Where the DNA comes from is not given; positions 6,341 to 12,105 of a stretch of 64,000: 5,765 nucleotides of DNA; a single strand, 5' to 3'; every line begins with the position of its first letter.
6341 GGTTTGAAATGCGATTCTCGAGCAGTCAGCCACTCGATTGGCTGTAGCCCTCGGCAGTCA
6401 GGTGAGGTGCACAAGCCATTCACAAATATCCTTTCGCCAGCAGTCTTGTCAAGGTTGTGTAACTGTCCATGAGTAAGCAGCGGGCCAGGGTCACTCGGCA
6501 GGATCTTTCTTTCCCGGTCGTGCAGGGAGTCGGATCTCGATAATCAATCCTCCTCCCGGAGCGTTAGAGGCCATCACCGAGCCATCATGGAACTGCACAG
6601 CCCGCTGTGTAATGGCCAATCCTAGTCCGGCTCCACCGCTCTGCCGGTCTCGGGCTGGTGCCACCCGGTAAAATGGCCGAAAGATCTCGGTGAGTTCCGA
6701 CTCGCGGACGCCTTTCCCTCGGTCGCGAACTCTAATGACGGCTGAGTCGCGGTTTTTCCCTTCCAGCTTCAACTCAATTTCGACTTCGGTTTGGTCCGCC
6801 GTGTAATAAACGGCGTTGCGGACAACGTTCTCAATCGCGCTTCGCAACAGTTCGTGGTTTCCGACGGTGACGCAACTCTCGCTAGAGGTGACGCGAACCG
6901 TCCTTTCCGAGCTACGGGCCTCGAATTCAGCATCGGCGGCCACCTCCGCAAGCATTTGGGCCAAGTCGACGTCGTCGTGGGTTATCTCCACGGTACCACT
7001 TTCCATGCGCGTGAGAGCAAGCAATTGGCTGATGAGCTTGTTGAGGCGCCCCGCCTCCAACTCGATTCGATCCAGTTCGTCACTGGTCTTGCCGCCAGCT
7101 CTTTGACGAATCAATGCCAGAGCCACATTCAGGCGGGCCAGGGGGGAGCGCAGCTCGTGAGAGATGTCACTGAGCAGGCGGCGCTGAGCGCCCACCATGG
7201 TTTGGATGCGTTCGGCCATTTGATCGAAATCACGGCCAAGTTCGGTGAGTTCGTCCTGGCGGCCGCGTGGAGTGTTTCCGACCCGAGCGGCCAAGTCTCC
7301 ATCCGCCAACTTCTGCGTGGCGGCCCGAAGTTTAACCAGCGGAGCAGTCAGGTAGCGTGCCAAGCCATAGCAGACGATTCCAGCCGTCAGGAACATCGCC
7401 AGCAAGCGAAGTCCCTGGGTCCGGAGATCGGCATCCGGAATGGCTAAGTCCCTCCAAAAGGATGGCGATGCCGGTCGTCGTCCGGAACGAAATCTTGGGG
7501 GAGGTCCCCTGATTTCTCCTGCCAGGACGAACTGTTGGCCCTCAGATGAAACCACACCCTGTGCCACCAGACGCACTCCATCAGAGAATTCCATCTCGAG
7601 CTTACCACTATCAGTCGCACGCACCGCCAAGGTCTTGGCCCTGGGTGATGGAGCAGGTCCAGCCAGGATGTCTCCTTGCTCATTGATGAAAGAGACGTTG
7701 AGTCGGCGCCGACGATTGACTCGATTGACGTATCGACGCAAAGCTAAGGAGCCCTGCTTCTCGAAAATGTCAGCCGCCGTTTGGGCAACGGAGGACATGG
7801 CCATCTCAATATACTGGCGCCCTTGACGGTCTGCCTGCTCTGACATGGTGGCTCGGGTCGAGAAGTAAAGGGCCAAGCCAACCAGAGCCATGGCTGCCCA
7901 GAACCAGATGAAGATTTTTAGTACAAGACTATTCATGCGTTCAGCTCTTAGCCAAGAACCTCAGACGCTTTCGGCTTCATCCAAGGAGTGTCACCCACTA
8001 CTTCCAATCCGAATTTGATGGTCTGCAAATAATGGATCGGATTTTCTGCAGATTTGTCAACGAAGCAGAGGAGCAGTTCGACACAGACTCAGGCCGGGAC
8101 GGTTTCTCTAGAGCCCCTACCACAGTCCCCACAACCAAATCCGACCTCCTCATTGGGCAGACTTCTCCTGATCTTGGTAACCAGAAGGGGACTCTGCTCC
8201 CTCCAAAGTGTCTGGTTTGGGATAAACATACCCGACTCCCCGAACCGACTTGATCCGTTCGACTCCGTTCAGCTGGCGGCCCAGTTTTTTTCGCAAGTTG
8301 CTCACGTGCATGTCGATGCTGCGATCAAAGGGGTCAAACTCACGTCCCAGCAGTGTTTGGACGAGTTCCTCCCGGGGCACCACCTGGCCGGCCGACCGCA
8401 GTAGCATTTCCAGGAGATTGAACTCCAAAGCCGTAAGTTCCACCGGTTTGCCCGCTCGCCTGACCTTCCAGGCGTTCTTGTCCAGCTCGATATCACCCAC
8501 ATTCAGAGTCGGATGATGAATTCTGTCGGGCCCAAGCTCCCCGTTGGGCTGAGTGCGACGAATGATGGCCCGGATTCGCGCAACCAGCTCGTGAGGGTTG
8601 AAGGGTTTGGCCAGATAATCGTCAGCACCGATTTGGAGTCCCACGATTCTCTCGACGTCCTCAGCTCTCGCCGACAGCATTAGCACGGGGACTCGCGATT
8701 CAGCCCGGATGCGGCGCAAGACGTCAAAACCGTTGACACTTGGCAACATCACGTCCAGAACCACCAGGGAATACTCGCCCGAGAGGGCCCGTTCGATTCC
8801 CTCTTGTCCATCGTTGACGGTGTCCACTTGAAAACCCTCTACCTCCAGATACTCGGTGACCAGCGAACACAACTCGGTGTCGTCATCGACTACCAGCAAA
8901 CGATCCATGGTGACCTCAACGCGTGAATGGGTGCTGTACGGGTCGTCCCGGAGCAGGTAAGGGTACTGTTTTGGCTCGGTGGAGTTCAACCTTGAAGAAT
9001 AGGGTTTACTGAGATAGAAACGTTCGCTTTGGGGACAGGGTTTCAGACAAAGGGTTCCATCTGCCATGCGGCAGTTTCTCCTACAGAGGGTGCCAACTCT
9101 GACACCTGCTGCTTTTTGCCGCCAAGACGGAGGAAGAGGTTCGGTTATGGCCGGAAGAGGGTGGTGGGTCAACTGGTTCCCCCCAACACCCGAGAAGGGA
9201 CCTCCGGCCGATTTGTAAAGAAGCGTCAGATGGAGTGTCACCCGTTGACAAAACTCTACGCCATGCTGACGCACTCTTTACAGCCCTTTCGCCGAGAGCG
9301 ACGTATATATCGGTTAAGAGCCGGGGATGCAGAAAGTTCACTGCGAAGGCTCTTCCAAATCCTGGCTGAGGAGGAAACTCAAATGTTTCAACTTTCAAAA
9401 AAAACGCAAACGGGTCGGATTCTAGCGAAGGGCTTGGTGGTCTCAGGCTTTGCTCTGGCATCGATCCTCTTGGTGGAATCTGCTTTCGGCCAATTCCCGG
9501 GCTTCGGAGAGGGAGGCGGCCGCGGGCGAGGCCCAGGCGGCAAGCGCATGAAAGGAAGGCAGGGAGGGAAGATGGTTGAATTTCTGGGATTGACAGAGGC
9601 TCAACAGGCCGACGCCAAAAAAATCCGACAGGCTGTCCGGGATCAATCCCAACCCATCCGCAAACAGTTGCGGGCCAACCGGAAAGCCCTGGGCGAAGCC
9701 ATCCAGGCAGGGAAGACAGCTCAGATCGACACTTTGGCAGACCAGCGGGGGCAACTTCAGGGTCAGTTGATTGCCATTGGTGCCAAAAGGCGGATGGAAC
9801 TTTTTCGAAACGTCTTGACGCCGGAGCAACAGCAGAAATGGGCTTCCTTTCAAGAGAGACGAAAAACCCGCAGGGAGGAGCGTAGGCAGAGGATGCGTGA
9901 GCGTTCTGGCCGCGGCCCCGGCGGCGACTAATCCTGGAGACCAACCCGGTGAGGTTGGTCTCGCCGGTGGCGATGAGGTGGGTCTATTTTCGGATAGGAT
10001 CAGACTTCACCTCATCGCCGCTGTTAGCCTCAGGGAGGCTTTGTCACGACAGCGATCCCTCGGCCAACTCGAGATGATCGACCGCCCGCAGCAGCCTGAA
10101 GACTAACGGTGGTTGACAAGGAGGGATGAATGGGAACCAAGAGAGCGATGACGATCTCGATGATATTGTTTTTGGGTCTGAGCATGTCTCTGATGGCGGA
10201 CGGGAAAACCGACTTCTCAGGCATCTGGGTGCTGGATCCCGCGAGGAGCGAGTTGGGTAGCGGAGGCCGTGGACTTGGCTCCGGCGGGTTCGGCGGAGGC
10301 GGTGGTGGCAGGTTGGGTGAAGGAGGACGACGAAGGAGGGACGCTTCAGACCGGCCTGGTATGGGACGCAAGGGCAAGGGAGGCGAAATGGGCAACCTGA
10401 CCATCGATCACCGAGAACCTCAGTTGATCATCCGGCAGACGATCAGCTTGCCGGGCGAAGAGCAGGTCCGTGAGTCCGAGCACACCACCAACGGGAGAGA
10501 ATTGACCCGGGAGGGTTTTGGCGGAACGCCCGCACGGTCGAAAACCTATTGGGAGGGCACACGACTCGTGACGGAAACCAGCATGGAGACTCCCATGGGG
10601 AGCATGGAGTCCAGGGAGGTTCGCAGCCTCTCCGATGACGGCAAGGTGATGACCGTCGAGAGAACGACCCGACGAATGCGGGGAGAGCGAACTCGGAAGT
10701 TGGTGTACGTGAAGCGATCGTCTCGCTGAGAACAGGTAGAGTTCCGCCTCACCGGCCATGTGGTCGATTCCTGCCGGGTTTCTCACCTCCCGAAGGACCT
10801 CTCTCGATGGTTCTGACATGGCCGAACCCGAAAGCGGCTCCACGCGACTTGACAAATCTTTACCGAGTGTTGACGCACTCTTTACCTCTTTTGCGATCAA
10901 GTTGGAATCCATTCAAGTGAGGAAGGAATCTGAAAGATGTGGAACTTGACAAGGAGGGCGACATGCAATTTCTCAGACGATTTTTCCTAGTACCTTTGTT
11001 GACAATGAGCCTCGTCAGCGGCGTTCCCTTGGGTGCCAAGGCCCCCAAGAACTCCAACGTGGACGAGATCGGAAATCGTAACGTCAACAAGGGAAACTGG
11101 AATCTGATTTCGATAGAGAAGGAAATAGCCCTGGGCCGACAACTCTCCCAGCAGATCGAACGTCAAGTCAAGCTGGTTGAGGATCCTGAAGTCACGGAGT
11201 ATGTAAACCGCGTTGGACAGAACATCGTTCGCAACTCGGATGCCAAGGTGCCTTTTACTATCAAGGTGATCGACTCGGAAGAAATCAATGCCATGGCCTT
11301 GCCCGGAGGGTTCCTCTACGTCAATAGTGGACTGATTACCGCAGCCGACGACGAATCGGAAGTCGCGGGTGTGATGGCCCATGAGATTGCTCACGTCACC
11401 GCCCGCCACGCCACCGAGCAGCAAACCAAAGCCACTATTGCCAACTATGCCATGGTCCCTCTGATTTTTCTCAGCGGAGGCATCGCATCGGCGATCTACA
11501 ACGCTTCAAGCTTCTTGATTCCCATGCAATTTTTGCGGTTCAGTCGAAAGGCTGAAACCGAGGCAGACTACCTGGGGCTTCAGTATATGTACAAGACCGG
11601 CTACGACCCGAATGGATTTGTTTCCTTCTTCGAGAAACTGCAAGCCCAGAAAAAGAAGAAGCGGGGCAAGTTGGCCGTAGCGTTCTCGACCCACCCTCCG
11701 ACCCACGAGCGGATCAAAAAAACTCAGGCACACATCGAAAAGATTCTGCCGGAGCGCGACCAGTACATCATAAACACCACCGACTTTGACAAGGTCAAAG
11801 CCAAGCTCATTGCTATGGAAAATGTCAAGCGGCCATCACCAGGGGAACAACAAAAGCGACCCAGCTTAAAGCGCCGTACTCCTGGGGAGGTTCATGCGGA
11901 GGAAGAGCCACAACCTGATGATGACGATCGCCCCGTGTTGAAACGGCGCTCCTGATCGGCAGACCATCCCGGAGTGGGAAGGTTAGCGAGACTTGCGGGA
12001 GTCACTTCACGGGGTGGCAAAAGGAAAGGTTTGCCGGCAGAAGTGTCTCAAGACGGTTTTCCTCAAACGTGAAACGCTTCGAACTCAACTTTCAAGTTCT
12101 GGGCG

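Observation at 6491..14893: Cpx-like envelope-stress module with a predicted regulon motif found three times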

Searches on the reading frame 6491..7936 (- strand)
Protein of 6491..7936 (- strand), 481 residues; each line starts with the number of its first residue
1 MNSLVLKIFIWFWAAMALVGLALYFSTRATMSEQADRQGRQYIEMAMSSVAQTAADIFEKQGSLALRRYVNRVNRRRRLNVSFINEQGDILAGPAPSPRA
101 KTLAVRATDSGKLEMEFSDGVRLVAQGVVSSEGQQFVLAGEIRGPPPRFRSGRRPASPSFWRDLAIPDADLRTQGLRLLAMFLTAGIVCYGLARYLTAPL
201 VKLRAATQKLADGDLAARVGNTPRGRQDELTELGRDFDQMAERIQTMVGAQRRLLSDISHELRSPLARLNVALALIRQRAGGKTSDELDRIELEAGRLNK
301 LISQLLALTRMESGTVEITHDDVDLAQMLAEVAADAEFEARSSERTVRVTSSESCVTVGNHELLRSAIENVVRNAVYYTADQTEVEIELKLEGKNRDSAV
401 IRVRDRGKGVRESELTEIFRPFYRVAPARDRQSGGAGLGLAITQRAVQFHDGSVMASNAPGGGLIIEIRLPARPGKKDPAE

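Call 6: search_protein_families(library=pfam, proteins=[window:6491-7936:-], max_evalue=0.01)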
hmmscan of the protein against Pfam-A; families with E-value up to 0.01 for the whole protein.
window:6491-7936:- (481 aa): 4 families
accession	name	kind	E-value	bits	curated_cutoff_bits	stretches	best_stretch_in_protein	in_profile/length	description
PF02518.31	HATPase_c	-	7.1e-23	81.6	26.4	1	361-473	3-110/111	Histidine kinase-, DNA gyrase B-, and HSP90-like ATPase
PF00672.30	HAMP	-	6.6e-13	49.2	25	1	192-245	2-52/53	HAMP domain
PF00512.31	HisKA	-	2.5e-12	47.1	26.9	1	250-314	1-66/66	His Kinase A (phospho-acceptor) domain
PF13589.12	HATPase_c_3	-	2.5e-05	24.8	25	1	365-440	4-77/137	Histidine kinase-, DNA gyrase B-, and HSP90-like ATPase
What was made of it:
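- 6491..7936 (-): Sensor histidine kinase, CpxA-like in its cytoplasmic part. Two predicted transmembrane segments flank a periplasmic domain of about 150 aa. Pfam finds HAMP, HisKA and HATPase_c (call 6).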

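Call 11: search_protein_families(library=ncbifam, proteins=[window:6491-7936:-], max_evalue=0.001)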
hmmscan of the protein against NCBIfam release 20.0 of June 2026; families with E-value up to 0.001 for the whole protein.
window:6491-7936:- (481 aa): 81 families (the best 25 are shown)
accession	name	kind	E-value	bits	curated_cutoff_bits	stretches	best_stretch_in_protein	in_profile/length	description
NF045900.1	HisKinCpxALeg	equivalog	1.3e-100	337.3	800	1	1-471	1-450/451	two-component system sensor histidine kinase CpxA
NF007007.0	PRK09470.1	equivalog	8.1e-86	288.7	486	1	179-472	176-459/463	envelope stress sensor histidine kinase CpxA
NF007837.0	PRK10549.1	equivalog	3.2e-51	174.5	603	1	182-473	174-459/466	envelope stress sensor histidine kinase BaeS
NF007898.0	PRK10604.1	equivalog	1.3e-49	169.5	478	1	194-473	158-424/433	two-component system sensor histidine kinase RstB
NF012163.2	BaeS_SmeS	equivalog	3.3e-49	168.1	500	1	176-471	168-457/457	sensor histidine kinase efflux regulator BaeS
NF040691.1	MtrAB_MtrB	equivalog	1.6e-48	166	450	1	178-477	194-497/507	MtrAB system histidine kinase MtrB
TIGR01386.1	cztS_silS_copS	subfamily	5.8e-47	160.7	292.55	1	176-461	169-447/457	heavy metal sensor histidine kinase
NF033092.0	HK_WalK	equivalog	6.4e-46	157.1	725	2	251-471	372-593/594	cell wall metabolism sensor histidine kinase WalK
TIGR02966.1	phoR_proteo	equivalog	6.5e-45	153.6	334.2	1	244-463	107-326/333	phosphate regulon sensor histidine kinase PhoR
NF008312.0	PRK11100.1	equivalog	3.5e-44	151.4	356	1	180-472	190-474/477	two-component system sensor histidine kinase CreC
NF046044.1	PnpS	equivalog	1.1e-40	139.9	400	1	252-471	171-390/390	two-component system histidine kinase PnpS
NF007004.0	PRK09467.1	equivalog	9.6e-40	136.7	415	1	176-472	160-436/440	two-component system sensor histidine kinase EnvZ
NF041735.1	hist_kin_RppB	equivalog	3.7e-38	131.4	400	1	253-471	218-438/438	two-component system sensor histidine kinase RppB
NF008235.0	PRK11006.1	equivalog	4.2e-38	131.3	390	1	243-473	196-424/431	phosphate regulon sensor histidine kinase PhoR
NF008025.0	PRK10755.1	equivalog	5.3e-36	124.1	314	1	179-473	74-357/362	two-component system sensor histidine kinase PmrB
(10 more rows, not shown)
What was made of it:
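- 6491..7936 (-): The best NCBIfam hits are CpxA models (337 and 289 bits, both below the equivalog cut-offs), with BaeS next at 174 bits (call 11).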

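Call 12: find_related_loci(query=window:6491-7936:-, collection=genome_contigs, flank=10000)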
Query window:6491-7936:- (481 aa) in genome_contigs; peptide patterns used: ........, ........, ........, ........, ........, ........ (x = any residue, [..] = any of these).
184 stretches matched a pattern; 58 encode a relative of the query (tblastn E <= 1e-3); 58 distinct loci.
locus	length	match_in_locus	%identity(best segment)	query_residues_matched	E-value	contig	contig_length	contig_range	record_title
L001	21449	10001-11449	83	1-479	0e+0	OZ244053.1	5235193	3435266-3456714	MAG: Terriglobia bacterium isolate c15e5db1-7159-4592-9896-25da90492a0a genome assembly, chromosome: 1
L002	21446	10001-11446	73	1-481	0e+0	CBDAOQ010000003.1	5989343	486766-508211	MAG: Candidatus Versatilivorator sp. isolate 6a61018a-c988-4e23-9d40-021d3d713c5d genome assembly, contig: contig_3, who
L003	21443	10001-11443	71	1-481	0e+0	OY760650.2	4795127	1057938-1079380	MAG: Terriglobia bacterium isolate 5d79d33f-5ea2-468b-941e-0445094ce055 genome assembly, chromosome: 1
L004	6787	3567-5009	72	1-481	0e+0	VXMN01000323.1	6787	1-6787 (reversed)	MAG: Acidobacteria bacterium isolate SB0661_bin_38 NODE_6141_length_6787_cov_13.748663, whole genome shotgun sequence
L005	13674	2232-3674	71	1-481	0e+0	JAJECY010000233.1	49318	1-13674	MAG: Acidobacteria bacterium isolate jk18xAbins.46 k141_35152, whole genome shotgun sequence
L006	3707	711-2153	70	1-481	0e+0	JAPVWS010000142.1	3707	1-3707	MAG: Candidatus Versatilivorator vitaminiformans isolate m_rhlh7 Seq142, whole genome shotgun sequence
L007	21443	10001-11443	70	1-481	0e+0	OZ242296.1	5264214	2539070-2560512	MAG: Candidatus Versatilivorator sp. isolate 70151110-fafd-468e-a177-3adff467d788 genome assembly, chromosome: 1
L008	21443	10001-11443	71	1-481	0e+0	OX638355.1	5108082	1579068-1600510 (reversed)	MAG: Terriglobia bacterium isolate 290eebee-5386-4bec-b87c-7b5c19ab3581 genome assembly, chromosome: 1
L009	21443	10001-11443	71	1-481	0e+0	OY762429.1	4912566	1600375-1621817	MAG: Terriglobia bacterium isolate aa40cff0-ace7-4b53-8087-0ef5d3f4acaf genome assembly, chromosome: 1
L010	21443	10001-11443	70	1-481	0e+0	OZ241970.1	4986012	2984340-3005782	MAG: Candidatus Versatilivorator sp. isolate cab9fe59-187a-48cc-98ea-4e9e5a22d3a3 genome assembly, chromosome: 1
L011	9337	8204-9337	71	1-378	6e-153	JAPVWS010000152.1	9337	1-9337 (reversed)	MAG: Candidatus Versatilivorator vitaminiformans isolate m_rhlh7 Seq152, whole genome shotgun sequence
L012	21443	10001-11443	74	1-481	0e+0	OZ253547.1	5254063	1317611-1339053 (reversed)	MAG: Candidatus Versatilivorator sp. isolate 027cd1c3-4ec4-432d-9d93-376aaa34f9fd genome assembly, chromosome: 1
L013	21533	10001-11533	45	1-471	1e-121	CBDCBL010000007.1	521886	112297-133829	MAG: Acidobacteriota bacterium isolate b584a7ac-734e-4daf-8ac4-9b375d163d38 genome assembly, contig: contig_7, whole gen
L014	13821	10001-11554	45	1-471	6e-119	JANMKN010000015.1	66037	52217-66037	MAG: Abditibacteriaceae bacterium isolate OTE_64_metabat_168 OTE_64_k141_2908456, whole genome shotgun sequence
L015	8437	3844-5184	45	1-471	6e-118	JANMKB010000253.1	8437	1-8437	MAG: Blastocatellia bacterium isolate OTE_64_metabat_263 OTE_64_k141_3128453, whole genome shotgun sequence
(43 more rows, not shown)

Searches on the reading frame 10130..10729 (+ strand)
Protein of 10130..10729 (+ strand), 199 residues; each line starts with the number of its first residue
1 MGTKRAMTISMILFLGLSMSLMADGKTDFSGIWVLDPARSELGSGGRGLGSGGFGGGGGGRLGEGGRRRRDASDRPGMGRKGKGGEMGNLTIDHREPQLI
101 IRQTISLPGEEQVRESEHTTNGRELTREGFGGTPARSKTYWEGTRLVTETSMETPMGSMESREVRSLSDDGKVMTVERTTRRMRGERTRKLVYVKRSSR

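Call 6: search_protein_families(library=pfam, proteins=[window:10130-10729:+], max_evalue=0.01)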
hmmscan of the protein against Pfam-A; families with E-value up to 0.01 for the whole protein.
window:10130-10729:+ (199 aa): 0 families

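Call 11: search_protein_families(library=ncbifam, proteins=[window:10130-10729:+], max_evalue=0.001)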
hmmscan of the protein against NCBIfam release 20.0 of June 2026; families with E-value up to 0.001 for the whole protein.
window:10130-10729:+ (199 aa): 0 families
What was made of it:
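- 10130..10729 (+): Secreted Gly-rich protein of unknown family. It has no motif of its own and may be read through from the LTXXQ promoter. No Pfam or NCBIfam hit (calls 6, 11).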

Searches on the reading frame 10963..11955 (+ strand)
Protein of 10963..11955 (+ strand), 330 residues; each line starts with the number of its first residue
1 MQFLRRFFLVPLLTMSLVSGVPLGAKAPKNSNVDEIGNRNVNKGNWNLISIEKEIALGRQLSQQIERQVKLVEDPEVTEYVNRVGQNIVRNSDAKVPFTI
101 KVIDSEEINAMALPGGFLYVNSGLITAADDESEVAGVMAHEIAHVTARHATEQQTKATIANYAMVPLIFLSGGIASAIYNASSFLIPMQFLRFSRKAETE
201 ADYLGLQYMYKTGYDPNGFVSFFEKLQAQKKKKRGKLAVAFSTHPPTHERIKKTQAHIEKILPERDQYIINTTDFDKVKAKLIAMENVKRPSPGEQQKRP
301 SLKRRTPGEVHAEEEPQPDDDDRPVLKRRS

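Call 6: search_protein_families(library=pfam, proteins=[window:10963-11955:+], max_evalue=0.01)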
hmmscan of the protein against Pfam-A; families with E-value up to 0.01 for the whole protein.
window:10963-11955:+ (330 aa): 1 family
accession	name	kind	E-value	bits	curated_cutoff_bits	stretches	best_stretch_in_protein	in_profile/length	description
PF01435.24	Peptidase_M48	-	2.5e-33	115.9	20.3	1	77-255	3-183/186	Peptidase family M48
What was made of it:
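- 10963..11955 (+): Secreted M48 zinc metalloprotease of BepA/LoiP type, without the TPR domain of BepA. Pfam Peptidase_M48 2.5e-33 (call 6).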

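Call 11: search_protein_families(library=ncbifam, proteins=[window:10963-11955:+], max_evalue=0.001)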
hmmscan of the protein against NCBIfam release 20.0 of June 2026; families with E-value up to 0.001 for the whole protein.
window:10963-11955:+ (330 aa): 9 families
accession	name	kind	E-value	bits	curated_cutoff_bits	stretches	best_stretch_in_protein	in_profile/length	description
NF052400.1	M48_BAM_BepA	equivalog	1.3e-51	175.9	570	1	27-305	24-301/483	beta-barrel assembly-enhancing protease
NF052399.1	M48_lipo_LoiP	exception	1.5e-20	73.7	365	1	60-259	49-245/247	metalloprotease LoiP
NF002363.0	PRK01345.1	equivalog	1e-07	31.4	422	1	85-161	73-151/318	zinc metalloprotease HtpX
NF002826.0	PRK03001.1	equivalog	1.6e-06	27.5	369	1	82-161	71-152/285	zinc metalloprotease HtpX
NF002669.0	PRK02391.1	equivalog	8e-06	25.2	341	0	67-150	69-150/298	zinc metalloprotease HtpX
NF003425.0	PRK04897.1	equivalog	2e-05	24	355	0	96-149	95-152/298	zinc metalloprotease HtpX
NF003965.0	PRK05457.1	equivalog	7.2e-05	22.3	245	0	81-147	80-147/285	protease HtpX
NF002839.0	PRK03072.1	equivalog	0.00063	18.9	412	0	234-255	261-282/291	zinc metalloprotease HtpX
NF002775.0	PRK02870.1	equivalog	0.00078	18.8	285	0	81-148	117-187/338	zinc metalloprotease HtpX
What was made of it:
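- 10963..11955 (+): NCBIfam BepA 175.9 bits covering profile positions 24-301 of 483, LoiP 73.7 bits, HtpX models at most 31 bits (call 11).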
